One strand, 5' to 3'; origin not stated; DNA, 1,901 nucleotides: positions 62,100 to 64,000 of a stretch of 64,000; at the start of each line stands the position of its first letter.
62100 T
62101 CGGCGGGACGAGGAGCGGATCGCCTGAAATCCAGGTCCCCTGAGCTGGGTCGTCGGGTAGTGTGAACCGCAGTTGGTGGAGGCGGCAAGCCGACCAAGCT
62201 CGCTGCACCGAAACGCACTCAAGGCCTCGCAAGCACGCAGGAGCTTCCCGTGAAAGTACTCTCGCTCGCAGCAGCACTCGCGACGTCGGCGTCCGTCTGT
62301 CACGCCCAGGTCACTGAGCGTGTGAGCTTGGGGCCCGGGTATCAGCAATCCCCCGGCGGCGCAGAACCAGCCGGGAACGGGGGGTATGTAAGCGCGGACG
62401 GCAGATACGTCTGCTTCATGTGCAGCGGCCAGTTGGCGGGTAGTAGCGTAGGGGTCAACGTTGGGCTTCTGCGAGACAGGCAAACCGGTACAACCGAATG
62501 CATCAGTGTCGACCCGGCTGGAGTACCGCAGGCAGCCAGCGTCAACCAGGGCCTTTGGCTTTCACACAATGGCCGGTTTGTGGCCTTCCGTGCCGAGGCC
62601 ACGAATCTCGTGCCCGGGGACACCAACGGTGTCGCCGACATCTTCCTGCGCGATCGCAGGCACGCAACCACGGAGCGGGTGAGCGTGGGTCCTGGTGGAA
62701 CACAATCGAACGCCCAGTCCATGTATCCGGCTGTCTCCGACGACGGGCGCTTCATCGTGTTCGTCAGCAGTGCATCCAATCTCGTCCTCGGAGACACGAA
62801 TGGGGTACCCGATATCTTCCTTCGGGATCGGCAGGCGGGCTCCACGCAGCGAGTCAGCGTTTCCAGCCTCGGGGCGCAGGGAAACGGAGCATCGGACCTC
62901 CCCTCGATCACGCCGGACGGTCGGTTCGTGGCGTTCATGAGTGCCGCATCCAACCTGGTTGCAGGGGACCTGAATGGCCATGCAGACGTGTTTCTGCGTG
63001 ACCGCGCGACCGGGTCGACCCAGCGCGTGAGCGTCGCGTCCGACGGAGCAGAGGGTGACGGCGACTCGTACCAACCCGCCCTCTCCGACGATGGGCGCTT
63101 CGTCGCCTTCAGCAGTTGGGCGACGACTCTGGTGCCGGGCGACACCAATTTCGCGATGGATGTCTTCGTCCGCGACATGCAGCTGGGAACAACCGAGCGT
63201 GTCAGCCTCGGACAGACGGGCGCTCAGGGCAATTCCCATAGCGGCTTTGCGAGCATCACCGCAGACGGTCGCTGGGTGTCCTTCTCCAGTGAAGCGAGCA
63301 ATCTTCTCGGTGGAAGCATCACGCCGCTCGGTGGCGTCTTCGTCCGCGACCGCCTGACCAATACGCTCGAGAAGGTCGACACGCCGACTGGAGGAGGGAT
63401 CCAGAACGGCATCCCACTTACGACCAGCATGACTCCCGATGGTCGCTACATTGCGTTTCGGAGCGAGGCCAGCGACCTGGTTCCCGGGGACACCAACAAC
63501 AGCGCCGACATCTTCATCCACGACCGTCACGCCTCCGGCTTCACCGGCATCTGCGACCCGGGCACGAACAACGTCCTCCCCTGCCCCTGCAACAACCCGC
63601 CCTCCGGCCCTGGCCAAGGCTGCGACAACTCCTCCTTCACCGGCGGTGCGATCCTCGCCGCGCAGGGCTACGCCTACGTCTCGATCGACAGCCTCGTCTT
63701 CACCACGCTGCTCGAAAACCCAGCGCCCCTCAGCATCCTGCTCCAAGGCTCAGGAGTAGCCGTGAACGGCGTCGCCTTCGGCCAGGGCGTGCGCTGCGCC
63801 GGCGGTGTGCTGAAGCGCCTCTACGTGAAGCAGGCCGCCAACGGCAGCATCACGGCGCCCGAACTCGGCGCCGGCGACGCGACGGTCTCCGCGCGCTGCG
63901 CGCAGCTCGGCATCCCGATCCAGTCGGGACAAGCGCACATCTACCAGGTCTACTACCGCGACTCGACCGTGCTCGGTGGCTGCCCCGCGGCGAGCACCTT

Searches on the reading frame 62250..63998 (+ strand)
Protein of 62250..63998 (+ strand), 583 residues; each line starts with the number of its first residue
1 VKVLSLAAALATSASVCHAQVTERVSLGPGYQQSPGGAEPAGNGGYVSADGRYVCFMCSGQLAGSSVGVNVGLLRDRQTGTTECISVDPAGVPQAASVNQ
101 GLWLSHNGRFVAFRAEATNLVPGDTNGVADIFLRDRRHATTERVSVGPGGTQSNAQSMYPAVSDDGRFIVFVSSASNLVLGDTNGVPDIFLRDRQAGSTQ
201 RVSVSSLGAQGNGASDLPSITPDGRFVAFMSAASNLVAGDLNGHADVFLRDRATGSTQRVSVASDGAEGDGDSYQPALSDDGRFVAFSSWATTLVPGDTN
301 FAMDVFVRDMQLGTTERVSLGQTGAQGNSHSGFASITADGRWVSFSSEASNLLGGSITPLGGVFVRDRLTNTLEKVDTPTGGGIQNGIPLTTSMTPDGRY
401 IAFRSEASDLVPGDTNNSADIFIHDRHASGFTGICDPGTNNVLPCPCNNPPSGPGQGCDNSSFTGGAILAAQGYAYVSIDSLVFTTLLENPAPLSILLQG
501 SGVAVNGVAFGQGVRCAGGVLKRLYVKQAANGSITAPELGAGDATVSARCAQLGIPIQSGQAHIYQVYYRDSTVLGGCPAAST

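Call 4: search_protein_families(library=pfam, proteins=[window:62250-63998:+], max_evalue=0.01)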
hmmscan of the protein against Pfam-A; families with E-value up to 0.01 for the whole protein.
seq(583 aa): 3 families
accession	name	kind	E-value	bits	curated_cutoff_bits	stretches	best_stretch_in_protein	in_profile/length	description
PF07676.18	PD40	-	2.4e-15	56.5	20.9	1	157-190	11-37/38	WD40-like Beta Propeller Repeat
PF08140.16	Cuticle_1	-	0.00013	22.4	27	0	336-353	6-24/40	Crustacean cuticle protein repeat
PF16671.10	ACD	-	0.0021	16.9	27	0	151-186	113-147/386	Actin cross-linking domain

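Call 5: search_protein_families(library=ncbifam, proteins=[window:62250-63998:+], max_evalue=0.01)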
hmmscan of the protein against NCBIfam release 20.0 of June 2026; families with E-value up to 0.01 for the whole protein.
seq(583 aa): 2 families
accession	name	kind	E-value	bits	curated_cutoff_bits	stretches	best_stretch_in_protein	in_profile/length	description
TIGR02800.1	propeller_TolB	equivalog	1.3e-05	24.3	343.15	1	126-289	256-384/418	Tol-Pal system beta propeller repeat protein TolB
NF053518.1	DipepPtdsDpp5Prph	equivalog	0.00036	19.2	900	0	219-319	201-293/655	dipeptidyl-peptidase Dpp5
